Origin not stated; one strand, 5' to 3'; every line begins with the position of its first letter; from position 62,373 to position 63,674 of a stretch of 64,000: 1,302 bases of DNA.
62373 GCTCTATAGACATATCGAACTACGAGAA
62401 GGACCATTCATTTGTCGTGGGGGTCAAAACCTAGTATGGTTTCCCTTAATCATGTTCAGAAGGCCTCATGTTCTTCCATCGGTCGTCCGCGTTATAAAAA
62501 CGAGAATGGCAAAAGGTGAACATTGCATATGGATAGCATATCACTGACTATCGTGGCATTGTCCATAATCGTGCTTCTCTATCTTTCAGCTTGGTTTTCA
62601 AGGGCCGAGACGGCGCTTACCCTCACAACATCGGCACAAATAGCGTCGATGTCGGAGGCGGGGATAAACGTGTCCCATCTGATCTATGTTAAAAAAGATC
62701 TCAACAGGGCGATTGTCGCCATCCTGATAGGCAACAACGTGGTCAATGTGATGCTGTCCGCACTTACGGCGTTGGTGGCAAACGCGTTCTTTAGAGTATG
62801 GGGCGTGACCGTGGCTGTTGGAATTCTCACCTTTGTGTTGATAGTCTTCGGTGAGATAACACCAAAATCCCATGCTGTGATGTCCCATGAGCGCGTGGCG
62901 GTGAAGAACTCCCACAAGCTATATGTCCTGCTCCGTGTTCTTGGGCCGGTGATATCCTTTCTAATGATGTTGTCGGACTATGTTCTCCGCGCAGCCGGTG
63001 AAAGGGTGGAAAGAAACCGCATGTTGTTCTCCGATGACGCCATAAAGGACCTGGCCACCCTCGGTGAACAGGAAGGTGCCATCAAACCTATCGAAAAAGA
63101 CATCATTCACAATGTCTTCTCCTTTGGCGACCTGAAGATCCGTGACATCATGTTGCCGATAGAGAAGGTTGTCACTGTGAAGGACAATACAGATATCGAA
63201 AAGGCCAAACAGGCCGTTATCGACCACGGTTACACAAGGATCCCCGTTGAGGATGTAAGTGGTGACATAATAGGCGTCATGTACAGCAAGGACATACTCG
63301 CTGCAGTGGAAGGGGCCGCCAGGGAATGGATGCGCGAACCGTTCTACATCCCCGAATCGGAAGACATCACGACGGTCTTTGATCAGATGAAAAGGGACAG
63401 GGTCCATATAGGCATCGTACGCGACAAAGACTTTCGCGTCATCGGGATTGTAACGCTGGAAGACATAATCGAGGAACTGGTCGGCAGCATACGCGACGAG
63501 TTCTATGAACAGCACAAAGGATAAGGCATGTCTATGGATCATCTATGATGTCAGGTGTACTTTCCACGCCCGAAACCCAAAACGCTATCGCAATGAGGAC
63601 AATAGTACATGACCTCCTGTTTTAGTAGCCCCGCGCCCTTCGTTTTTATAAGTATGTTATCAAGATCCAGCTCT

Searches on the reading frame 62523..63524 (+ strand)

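Call 41: search_protein_families(library=pfam, proteins=[window:62523-63524:+], max_evalue=0.00001)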
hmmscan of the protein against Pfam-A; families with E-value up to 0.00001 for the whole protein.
window:62523-63524:+ (333 aa): 2 families
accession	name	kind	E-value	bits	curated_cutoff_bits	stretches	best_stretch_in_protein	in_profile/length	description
PF01595.25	CNNM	-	2.1e-36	125.7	28.4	1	15-189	3-179/181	Cyclin M transmembrane N-terminal domain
PF00571.33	CBS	-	4.3e-19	69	24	2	267-320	2-56/57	CBS domain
